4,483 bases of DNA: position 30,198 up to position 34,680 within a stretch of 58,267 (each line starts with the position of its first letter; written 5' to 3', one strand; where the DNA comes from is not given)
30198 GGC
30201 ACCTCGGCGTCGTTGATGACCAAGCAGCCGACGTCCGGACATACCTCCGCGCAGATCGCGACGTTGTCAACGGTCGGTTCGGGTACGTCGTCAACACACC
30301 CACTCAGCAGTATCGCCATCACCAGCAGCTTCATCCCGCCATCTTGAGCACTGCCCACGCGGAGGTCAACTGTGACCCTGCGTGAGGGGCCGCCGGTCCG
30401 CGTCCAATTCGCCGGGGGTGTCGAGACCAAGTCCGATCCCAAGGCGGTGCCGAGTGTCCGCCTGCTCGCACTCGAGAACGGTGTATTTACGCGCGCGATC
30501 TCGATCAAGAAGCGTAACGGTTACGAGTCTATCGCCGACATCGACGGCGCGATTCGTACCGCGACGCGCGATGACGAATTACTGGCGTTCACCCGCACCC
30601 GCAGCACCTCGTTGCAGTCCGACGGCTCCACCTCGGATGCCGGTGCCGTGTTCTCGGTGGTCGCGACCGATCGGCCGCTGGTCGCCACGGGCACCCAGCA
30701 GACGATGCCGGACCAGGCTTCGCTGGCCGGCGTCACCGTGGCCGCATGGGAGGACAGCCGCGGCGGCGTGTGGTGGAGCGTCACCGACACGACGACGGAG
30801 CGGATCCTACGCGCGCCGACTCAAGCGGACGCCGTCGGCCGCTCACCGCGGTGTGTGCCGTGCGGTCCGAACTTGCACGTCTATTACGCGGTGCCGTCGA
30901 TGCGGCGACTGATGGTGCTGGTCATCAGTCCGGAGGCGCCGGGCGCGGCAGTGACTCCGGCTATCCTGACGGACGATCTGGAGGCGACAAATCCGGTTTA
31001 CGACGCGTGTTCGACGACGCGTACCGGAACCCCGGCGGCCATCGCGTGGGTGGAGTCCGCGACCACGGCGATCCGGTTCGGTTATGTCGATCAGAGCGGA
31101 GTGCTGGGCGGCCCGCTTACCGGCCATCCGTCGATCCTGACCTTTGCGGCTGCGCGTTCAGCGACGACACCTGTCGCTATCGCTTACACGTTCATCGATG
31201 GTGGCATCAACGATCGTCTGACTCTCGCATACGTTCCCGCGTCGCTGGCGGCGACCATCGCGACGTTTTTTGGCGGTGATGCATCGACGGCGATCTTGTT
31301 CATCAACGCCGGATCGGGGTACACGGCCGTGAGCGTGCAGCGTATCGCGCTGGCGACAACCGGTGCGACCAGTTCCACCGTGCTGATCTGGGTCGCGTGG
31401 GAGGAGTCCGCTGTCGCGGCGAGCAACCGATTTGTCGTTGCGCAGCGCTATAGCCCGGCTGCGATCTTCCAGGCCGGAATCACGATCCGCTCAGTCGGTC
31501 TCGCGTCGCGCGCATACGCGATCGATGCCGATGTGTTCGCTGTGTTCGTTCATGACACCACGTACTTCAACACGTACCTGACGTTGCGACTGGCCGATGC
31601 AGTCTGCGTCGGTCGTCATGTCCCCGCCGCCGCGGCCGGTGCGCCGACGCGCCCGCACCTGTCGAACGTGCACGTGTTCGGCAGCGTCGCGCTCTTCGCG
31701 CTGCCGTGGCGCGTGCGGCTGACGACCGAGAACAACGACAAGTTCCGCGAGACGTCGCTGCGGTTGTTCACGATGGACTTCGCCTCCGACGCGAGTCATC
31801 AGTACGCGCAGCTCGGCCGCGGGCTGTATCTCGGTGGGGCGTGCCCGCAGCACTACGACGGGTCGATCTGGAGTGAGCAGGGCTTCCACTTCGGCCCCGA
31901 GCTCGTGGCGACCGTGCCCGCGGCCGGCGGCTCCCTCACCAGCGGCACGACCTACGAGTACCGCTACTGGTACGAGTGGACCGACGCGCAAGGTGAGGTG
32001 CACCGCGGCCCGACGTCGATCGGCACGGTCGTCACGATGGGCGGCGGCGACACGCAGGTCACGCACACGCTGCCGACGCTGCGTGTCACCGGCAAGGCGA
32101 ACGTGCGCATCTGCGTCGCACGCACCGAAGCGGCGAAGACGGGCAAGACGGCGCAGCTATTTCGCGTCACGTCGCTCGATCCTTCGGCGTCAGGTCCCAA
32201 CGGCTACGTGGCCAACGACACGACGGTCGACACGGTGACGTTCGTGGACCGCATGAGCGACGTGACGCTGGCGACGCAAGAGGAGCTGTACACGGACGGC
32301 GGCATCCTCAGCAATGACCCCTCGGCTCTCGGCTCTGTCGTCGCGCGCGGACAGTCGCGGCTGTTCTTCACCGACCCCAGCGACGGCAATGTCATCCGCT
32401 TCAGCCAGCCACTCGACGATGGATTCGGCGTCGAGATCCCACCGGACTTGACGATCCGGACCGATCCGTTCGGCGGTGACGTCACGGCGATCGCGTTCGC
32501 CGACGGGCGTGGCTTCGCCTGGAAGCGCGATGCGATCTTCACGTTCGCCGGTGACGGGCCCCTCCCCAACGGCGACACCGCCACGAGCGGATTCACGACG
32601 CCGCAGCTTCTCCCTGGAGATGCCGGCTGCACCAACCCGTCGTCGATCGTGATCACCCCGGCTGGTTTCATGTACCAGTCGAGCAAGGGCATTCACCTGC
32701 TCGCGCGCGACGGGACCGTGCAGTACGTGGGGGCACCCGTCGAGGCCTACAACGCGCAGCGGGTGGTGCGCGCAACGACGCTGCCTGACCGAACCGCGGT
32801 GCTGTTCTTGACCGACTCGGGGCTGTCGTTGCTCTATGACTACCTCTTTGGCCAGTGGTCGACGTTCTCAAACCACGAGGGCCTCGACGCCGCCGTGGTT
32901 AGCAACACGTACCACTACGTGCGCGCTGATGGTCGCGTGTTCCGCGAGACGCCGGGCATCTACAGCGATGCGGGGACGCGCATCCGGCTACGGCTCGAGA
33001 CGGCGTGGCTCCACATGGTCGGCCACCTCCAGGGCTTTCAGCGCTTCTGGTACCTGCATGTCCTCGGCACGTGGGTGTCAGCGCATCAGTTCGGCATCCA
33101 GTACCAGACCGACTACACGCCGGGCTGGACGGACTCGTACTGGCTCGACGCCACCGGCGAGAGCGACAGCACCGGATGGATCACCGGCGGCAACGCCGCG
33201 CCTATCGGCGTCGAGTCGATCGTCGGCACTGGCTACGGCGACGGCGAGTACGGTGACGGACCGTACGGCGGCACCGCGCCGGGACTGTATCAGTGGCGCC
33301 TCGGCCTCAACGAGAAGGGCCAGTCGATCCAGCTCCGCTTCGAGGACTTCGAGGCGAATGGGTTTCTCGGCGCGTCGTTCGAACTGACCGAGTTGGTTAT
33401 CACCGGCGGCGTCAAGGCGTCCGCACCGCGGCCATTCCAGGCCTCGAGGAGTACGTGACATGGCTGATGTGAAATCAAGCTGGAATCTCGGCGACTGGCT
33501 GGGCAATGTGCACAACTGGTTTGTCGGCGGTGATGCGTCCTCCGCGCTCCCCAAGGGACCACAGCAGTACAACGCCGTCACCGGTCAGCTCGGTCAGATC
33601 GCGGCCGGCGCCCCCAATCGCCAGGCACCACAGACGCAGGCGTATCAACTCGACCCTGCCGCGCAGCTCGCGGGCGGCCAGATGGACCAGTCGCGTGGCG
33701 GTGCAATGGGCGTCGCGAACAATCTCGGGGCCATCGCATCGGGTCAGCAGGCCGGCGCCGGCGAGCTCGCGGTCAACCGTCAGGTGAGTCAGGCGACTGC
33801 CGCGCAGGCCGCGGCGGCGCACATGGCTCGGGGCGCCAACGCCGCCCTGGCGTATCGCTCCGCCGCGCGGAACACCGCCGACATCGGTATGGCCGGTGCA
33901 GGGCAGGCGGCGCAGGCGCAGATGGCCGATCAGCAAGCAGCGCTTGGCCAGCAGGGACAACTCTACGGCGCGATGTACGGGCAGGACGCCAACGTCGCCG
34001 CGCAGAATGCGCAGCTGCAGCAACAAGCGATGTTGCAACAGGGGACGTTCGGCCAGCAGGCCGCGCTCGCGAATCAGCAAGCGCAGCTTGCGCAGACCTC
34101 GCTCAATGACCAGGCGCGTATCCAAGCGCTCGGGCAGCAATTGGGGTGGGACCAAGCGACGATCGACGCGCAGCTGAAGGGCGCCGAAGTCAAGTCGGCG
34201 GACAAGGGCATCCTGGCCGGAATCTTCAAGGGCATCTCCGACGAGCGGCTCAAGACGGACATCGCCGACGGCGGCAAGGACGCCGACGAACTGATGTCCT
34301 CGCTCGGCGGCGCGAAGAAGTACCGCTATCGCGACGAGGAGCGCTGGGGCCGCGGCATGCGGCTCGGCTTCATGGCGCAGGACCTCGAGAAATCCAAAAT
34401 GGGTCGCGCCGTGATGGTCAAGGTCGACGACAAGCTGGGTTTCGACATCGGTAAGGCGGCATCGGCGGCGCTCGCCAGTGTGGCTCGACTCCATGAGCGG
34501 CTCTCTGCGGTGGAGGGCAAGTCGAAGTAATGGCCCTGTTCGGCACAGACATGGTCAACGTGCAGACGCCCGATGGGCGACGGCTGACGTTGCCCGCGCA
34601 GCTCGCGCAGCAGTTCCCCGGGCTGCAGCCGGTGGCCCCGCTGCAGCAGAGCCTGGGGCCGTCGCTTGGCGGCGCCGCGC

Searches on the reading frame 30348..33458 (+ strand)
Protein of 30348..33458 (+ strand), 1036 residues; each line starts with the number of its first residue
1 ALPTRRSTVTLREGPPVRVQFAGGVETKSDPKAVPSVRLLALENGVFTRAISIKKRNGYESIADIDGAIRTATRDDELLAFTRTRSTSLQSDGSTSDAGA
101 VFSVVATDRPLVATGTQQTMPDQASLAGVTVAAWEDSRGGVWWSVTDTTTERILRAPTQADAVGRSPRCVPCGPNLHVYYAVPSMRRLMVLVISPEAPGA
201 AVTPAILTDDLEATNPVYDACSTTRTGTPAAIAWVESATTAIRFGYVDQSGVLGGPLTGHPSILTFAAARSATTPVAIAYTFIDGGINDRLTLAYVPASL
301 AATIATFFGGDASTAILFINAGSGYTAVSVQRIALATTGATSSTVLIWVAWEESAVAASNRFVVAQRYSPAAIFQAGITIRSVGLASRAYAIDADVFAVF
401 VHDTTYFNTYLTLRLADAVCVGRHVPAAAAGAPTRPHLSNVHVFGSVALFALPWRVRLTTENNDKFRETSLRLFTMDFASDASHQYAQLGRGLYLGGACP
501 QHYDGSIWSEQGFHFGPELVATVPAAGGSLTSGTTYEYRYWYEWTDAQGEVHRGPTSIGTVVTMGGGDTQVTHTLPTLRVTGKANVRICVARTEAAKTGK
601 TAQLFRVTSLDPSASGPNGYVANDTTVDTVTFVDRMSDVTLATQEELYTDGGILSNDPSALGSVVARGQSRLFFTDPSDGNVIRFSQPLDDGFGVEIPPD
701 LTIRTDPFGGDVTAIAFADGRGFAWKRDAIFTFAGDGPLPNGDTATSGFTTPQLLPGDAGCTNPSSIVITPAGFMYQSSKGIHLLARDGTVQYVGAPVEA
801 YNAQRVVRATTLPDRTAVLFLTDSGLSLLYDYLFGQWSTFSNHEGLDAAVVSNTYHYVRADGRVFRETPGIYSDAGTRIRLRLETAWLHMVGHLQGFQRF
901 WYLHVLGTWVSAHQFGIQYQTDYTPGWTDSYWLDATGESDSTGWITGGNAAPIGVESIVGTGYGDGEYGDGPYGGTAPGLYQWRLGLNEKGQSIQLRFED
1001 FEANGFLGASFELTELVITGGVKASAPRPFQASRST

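Call 6: search_protein_families(library=phrogs, proteins=[window:30372-33458:+], max_evalue=0.01)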
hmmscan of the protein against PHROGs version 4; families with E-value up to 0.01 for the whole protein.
window:30372-33458:+ (1028 aa): 1 family
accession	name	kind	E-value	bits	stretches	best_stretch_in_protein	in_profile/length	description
phrog_511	-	head and packaging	0.0093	15.3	0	694-782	600-676/862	internal virion protein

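Call 11: search_protein_families(library=pfam, proteins=[window:30348-33458:+], max_evalue=0.01)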
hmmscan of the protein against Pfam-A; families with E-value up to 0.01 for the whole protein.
window:30348-33458:+ (1036 aa): 0 families

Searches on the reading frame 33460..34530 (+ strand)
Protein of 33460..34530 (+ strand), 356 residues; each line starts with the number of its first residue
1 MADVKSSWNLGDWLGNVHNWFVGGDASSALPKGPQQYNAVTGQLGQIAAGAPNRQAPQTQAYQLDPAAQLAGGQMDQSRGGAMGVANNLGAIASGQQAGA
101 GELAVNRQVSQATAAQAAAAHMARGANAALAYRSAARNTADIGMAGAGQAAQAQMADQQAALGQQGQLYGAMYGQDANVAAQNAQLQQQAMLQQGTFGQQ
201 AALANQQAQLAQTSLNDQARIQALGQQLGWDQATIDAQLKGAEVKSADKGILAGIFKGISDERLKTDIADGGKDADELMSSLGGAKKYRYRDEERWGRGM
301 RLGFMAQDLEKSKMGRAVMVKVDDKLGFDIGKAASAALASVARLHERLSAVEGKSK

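Call 6: search_protein_families(library=phrogs, proteins=[window:33460-34530:+], max_evalue=0.01)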
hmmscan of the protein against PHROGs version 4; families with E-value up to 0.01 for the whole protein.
window:33460-34530:+ (356 aa): 0 families

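Call 76: search_protein_families(library=pfam, proteins=[window:33460-34530:+], max_evalue=0.01)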
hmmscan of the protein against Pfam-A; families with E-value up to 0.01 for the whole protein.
window:33460-34530:+ (356 aa): 1 family
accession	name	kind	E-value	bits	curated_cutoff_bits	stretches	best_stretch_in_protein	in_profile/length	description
PF13884.11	Peptidase_S74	-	1.2e-05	25.9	22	1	260-311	1-51/58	Chaperone of endosialidase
